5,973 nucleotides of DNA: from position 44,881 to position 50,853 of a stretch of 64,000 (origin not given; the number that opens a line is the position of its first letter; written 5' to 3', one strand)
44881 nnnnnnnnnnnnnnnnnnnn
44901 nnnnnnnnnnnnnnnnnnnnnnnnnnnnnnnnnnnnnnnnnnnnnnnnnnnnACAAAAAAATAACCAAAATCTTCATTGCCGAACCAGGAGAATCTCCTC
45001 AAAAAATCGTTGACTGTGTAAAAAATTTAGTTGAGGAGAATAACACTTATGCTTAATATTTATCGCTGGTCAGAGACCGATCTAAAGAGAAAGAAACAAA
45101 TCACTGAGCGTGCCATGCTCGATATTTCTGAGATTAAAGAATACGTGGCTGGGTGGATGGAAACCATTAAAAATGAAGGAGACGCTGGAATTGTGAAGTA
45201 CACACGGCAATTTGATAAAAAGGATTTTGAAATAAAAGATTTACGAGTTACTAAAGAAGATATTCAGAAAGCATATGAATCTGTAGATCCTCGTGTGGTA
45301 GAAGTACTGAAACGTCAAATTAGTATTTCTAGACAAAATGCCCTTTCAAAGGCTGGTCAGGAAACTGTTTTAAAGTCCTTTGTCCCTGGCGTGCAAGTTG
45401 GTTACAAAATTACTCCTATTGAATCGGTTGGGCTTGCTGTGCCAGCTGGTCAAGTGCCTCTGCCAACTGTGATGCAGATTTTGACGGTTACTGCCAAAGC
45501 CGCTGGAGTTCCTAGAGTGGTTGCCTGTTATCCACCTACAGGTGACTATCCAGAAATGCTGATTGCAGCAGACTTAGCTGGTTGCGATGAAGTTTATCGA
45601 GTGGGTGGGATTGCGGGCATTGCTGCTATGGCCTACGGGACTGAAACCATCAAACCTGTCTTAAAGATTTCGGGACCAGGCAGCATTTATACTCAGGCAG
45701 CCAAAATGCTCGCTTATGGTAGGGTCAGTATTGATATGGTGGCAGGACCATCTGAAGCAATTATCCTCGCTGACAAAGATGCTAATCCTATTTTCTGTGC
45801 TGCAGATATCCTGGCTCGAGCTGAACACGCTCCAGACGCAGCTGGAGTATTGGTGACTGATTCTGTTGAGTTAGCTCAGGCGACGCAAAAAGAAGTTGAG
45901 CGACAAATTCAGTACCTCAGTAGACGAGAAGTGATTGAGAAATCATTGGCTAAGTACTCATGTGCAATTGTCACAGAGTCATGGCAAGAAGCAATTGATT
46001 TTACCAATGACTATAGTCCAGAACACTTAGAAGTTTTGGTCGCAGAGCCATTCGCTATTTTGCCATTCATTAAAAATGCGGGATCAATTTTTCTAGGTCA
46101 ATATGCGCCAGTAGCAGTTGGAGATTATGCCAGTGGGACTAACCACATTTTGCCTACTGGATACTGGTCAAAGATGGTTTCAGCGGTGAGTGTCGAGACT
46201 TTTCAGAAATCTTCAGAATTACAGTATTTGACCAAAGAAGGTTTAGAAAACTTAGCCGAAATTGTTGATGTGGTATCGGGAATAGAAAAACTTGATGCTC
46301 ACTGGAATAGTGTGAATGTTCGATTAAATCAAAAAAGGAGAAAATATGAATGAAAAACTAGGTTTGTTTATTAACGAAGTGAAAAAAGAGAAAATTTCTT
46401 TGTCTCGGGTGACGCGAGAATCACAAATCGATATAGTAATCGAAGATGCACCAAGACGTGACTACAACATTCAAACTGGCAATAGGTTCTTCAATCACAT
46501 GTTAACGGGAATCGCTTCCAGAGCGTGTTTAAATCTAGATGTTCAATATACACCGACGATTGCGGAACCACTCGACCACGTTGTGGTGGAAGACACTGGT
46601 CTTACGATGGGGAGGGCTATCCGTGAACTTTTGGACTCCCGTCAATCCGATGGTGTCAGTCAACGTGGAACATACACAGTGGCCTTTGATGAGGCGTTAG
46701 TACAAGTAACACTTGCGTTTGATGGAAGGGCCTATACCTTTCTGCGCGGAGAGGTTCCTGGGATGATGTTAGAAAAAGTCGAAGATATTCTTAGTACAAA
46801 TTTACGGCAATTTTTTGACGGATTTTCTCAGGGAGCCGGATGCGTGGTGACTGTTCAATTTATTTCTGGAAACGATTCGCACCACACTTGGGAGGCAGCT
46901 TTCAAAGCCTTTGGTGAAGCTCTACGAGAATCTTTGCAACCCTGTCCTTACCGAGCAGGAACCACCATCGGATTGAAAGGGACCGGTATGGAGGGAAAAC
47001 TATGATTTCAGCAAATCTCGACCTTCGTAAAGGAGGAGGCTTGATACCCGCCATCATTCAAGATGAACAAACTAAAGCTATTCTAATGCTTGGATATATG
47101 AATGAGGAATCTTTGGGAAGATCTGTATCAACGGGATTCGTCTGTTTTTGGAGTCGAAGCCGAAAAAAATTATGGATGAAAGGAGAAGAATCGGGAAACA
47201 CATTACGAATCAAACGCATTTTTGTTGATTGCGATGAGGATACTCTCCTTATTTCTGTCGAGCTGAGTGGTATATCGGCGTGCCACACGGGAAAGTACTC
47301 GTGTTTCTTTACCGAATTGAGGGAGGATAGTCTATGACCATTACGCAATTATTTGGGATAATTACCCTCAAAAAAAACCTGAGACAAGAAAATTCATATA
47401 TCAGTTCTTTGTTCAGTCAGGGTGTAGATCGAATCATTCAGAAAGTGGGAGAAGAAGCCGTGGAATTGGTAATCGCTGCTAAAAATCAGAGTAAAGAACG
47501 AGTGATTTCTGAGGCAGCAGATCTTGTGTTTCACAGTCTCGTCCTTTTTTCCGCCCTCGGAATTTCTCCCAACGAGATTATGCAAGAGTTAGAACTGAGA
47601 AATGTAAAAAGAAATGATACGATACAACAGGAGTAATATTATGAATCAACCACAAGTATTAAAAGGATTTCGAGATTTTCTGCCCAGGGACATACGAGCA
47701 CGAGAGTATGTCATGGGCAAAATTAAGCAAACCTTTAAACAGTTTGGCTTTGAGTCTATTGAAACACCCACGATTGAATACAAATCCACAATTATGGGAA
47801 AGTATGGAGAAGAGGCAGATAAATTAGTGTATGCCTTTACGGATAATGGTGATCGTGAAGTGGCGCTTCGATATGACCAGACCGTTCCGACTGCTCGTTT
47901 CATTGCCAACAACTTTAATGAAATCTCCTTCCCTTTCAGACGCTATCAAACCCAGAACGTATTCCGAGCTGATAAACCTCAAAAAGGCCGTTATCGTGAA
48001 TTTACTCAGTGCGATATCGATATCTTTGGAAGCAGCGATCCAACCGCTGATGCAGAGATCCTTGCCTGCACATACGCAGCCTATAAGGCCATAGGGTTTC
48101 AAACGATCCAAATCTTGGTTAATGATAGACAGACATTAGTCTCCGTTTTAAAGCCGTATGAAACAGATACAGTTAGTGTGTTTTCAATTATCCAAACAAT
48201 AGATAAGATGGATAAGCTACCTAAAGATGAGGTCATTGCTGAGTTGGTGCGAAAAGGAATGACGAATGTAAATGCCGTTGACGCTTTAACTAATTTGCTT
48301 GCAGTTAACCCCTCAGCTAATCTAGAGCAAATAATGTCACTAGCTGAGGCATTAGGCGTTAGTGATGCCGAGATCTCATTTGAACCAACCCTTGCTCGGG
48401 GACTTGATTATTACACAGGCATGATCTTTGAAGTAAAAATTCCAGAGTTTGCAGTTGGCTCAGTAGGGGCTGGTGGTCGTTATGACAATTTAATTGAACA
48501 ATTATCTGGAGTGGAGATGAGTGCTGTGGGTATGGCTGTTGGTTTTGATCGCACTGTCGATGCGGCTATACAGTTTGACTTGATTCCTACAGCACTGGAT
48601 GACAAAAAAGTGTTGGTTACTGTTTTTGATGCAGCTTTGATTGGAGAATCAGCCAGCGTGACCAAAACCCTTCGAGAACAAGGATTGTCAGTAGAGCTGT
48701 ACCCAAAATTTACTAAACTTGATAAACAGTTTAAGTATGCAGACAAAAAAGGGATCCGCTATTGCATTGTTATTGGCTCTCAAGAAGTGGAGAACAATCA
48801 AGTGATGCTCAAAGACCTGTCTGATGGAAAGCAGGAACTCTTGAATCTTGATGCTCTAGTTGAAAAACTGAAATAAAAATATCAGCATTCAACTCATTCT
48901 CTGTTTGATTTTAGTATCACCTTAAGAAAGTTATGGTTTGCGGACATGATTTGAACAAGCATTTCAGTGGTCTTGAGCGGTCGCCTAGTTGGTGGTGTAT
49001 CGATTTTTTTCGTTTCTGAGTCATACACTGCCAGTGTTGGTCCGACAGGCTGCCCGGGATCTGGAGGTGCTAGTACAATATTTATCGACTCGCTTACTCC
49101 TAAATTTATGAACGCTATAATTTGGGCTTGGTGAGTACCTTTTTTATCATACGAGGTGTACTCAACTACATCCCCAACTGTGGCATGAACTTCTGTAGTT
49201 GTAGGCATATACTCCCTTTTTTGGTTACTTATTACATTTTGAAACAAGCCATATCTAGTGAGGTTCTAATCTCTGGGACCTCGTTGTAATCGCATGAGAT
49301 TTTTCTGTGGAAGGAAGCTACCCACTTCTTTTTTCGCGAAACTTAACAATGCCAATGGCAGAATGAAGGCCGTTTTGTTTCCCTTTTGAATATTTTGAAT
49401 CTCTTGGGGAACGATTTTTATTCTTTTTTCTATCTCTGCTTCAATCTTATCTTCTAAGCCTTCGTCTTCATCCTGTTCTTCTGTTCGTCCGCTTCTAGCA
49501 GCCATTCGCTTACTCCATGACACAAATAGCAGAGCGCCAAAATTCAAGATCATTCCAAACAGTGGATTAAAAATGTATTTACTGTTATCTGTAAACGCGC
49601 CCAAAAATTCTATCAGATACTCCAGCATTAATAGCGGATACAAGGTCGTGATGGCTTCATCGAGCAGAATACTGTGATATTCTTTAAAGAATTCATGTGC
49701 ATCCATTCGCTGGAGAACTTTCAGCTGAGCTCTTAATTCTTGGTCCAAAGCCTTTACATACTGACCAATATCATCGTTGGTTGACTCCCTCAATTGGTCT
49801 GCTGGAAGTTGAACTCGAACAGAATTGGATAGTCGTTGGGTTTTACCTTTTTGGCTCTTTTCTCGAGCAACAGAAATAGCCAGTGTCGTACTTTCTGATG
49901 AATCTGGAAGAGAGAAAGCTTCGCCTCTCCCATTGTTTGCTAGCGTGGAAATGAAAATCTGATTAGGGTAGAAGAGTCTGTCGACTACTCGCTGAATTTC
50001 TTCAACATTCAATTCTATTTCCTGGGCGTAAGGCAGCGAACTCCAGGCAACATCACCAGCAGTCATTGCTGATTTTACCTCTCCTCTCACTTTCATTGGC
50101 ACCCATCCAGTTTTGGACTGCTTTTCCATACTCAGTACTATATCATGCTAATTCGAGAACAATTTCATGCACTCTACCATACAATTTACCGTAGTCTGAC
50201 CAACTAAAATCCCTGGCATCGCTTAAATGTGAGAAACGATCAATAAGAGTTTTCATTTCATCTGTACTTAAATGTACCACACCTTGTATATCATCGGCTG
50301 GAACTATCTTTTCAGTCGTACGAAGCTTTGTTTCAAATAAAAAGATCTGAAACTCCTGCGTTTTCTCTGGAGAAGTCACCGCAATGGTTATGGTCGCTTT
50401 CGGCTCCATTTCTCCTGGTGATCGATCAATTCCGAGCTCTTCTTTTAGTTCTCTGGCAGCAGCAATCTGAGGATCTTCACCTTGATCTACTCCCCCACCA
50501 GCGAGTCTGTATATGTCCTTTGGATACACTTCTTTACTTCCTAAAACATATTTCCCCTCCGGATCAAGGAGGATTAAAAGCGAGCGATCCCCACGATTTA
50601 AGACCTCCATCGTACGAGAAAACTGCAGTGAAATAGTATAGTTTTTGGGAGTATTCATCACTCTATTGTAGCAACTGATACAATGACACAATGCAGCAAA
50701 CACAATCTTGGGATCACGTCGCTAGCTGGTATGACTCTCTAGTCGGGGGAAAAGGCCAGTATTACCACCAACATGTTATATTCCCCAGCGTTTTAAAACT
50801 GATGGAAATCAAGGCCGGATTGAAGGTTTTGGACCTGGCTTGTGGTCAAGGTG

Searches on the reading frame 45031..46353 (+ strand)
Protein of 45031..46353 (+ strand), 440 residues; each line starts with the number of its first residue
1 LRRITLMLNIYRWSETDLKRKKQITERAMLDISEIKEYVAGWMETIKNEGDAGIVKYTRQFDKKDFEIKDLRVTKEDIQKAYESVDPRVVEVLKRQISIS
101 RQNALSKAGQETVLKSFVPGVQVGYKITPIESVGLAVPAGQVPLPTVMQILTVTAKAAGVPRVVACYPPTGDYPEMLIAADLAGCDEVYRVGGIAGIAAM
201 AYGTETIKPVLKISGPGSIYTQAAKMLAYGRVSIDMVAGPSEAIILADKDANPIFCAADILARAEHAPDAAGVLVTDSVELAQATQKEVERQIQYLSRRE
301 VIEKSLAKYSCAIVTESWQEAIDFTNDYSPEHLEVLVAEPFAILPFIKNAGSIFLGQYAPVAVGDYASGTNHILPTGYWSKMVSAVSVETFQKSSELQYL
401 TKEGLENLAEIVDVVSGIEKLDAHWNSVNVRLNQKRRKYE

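Call 6: search_protein_families(library=pfam, proteins=[window:45031-46353:+])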
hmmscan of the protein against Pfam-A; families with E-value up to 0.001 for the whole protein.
window:45031-46353:+ (440 aa): 1 family
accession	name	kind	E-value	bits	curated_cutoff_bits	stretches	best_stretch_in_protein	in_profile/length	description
PF00815.25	Histidinol_dh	-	8.2e-137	457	27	1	27-432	3-411/411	Histidinol dehydrogenase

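Call 12: find_homologous_proteins(query=window:45031-46353:+)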
Query window:45031-46353:+ (440 aa): 6699 proteins with E <= 0.001 among 8000 candidates; the best 120 are listed.
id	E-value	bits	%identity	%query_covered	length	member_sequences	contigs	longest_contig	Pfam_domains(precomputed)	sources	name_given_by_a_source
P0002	2.6e-282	954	100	99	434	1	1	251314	PF00815.26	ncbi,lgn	ncbi:MAG: histidinol dehydrogenase [Candidatus Woesebacteria bacterium]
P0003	4.2e-264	894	93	99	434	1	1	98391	PF00815.26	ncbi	-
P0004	1.0e-260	883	91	99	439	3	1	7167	PF00815.26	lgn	-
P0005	5.8e-253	857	89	99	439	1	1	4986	PF00815.26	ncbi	-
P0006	2.0e-252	856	88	99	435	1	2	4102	PF00815.26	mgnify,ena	mgnify:CR=1 FL=1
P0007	4.3e-249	845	86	99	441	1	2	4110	PF00815.26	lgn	-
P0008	5.4e-249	844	88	98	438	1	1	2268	PF00815.26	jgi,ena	-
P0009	7.9e-249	844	86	99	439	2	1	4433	PF00815.26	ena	-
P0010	1.2e-244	830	85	99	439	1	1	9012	PF00815.26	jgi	jgi:histidinol dehydrogenase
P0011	1.2e-244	830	84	99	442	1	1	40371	PF00815.26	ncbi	-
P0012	7.6e-243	824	83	99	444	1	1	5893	PF00815.26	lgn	-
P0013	5.7e-241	818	83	99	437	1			PF00815.26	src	-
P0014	7.5e-241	818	83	99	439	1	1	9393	PF00815.26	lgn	-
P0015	1.3e-240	817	82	99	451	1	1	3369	PF00815.26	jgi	jgi:histidinol dehydrogenase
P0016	2.3e-239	813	83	99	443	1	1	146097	PF00815.26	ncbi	-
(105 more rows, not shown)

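Call 13: find_related_loci(query=window:45031-46353:+, collection=genome_contigs, flank=4000)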
Query window:45031-46353:+ (440 aa) in genome_contigs; peptide patterns used: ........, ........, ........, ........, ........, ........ (x = any residue, [..] = any of these).
95 stretches matched a pattern; 16 encode a relative of the query (tblastn E <= 1e-3); 14 distinct loci.
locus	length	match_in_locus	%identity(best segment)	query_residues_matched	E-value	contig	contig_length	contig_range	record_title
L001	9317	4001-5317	92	2-440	0e+0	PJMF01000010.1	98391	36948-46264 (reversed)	MAG: Candidatus Paceibacterota bacterium isolate Amazon_FNV_2010_13_2_2 contig_75_25030046_length_98391_multi_6_in_1_out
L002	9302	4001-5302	84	7-440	0e+0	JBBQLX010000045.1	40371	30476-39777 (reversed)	MAG: Aggregatilineales bacterium isolate Co_metawrap_466 Cmw_466_k141_20322050_length_40371_cov_10.9980, whole genome sh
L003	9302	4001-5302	83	7-440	0e+0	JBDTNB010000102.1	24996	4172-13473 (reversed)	MAG: Chloroflexota bacterium isolate cluster3_bin.14 NODE_6383_length_24996_cov_14.993825, whole genome shotgun sequence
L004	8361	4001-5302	79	4-437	0e+0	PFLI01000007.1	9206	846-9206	MAG: Candidatus Roizmanbacteria bacterium CG_4_10_14_0_8_um_filter_33_9 CG_4_10_14_0.8_um_filter_scaffold_4997_c, whole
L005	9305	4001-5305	78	6-440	0e+0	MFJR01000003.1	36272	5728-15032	MAG: Candidatus Gottesmanbacteria bacterium RIFCSPLOWO2_01_FULL_39_12b rifcsplowo2_01_scaffold_1429, whole genome shotgu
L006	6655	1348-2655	78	5-440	0e+0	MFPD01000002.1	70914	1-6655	MAG: Candidatus Levybacteria bacterium RIFCSPLOWO2_02_FULL_37_18 rifcsplowo2_02_scaffold_1128, whole genome shotgun sequ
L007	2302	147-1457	76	3-440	0e+0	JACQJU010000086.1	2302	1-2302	MAG: Candidatus Gottesmanbacteria bacterium isolate NC_groundwater_1159_Ag_S-0.1um_39_55 S_p1_S3_coassembly_k141_1459489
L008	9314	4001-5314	81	3-440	0e+0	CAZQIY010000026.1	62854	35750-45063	MAG TPA_asm: uncultured Anaerolineaceae bacterium isolate SRP268622_co1_413 genome assembly, contig: NODE_794_length_628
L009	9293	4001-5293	68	7-437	0e+0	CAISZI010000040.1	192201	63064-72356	Candidatus Wirthbacteria bacterium isolate AlinenLipids_bin-4622 genome assembly, contig: bin-4622:40/66, whole genome s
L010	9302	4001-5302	83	7-440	0e+0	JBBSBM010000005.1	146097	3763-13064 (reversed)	MAG: Aggregatilineales bacterium isolate La6_metabat2.133 La6_metabat2.133_K_484576_L_146097_cov_31.9946, whole genome s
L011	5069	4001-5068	76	7-362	0e+0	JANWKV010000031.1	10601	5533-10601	MAG: Candidatus Microgenomates bacterium isolate CRAIB_MAG102 c_000000032947, whole genome shotgun sequence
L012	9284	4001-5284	60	7-434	9e-178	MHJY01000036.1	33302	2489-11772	MAG: Candidatus Jacksonbacteria bacterium RIFOXYB2_FULL_44_15 rifoxyb2_full_scaffold_468, whole genome shotgun sequence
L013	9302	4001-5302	78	4-437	0e+0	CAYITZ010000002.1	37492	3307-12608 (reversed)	MAG TPA_asm: uncultured Gammaproteobacteria bacterium isolate ERP119705_co4_438 genome assembly, contig: NODE_801_length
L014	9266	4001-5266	37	15-432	9e-81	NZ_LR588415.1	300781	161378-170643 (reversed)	Peptoniphilus catoniae strain Marseille-P8546, whole genome shotgun sequence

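Call 16: find_encoding_contigs(protein=P0004, flank=6000, max_places=3)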
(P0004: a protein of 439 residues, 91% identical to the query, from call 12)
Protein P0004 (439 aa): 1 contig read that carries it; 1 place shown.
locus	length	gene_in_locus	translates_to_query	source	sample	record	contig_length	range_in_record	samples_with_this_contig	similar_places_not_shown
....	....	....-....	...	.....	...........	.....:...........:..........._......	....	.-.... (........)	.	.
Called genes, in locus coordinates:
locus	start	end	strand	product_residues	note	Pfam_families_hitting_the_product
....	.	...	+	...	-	?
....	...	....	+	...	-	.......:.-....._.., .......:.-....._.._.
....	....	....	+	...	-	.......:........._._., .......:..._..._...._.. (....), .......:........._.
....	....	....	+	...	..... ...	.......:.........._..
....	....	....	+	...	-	-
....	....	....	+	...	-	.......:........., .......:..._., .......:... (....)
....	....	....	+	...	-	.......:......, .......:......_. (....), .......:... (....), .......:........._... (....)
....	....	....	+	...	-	?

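Call 17: find_encoding_contigs(protein=P0005, flank=6000, max_places=3)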
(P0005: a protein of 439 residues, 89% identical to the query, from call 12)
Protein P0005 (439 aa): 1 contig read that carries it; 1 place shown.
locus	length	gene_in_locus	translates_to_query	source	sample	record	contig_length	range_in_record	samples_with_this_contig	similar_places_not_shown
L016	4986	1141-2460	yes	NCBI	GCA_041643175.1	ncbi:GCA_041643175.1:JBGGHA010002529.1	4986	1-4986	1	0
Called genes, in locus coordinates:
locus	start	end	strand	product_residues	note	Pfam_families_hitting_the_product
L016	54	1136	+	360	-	PF00155:Aminotran_1_2, PF00266:Aminotran_5, PF01053:Cys_Met_Meta_PP (weak)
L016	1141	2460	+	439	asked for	PF00815:Histidinol_dh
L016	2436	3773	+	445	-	-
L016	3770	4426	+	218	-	PF00702:Hydrolase, PF13419:HAD_2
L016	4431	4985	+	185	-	?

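Call 18: find_encoding_contigs(protein=P0006, flank=6000, max_places=3)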
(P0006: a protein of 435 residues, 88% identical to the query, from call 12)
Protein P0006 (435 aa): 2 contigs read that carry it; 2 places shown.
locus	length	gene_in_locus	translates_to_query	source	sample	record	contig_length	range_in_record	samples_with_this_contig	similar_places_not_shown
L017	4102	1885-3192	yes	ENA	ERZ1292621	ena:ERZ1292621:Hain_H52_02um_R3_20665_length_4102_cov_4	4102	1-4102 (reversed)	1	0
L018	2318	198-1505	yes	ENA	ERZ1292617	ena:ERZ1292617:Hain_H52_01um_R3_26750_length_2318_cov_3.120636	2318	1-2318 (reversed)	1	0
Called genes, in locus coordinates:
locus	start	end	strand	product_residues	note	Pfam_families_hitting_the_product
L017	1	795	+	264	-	?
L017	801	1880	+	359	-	PF00155:Aminotran_1_2, PF01053:Cys_Met_Meta_PP (weak), PF00266:Aminotran_5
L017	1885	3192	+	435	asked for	PF00815:Histidinol_dh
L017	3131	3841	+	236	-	PF00475:IGPD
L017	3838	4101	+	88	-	?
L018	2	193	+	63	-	?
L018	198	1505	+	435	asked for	PF00815:Histidinol_dh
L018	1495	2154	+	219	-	PF00475:IGPD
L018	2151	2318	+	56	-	?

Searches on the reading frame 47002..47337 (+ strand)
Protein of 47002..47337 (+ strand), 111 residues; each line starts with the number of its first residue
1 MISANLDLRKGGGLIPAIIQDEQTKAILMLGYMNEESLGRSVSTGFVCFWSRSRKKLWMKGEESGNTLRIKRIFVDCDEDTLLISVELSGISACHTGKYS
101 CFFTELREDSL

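Call 6: search_protein_families(library=pfam, proteins=[window:47002-47337:+])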
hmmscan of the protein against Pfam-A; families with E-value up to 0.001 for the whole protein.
window:47002-47337:+ (111 aa): 1 family
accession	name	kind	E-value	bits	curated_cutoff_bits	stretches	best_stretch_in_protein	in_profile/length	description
PF01502.23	PRA-CH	-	9.5e-33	112.3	27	1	29-103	1-74/74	Phosphoribosyl-AMP cyclohydrolase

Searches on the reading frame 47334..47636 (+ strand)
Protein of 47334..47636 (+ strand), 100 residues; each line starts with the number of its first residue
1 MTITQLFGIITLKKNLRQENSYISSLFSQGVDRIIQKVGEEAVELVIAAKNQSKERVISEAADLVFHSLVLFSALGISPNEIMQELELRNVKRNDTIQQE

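Call 6: search_protein_families(library=pfam, proteins=[window:47334-47636:+])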
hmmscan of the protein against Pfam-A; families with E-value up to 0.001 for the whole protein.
window:47334-47636:+ (100 aa): 3 families
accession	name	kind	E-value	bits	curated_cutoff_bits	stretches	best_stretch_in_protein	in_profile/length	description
PF01503.22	PRA-PH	-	1.5e-20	73.8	21.3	1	9-90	7-86/86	Phosphoribosyl-ATP pyrophosphohydrolase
PF03819.22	MazG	-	0.00072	20.2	22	1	29-86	1-62/74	MazG nucleotide pyrophosphohydrolase domain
PF12643.12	MazG-like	-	0.00079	20.1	27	0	44-89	21-66/85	MazG-like family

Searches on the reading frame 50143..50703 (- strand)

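Call 63: search_protein_families(library=pfam, proteins=[window:50143-50703:-])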
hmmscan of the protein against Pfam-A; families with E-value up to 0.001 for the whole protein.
window:50143-50703:- (186 aa): 1 family
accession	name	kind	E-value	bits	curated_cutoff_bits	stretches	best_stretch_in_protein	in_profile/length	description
PF00293.34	NUDIX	-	5.9e-12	46.2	21.1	1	42-150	7-118/134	NUDIX domain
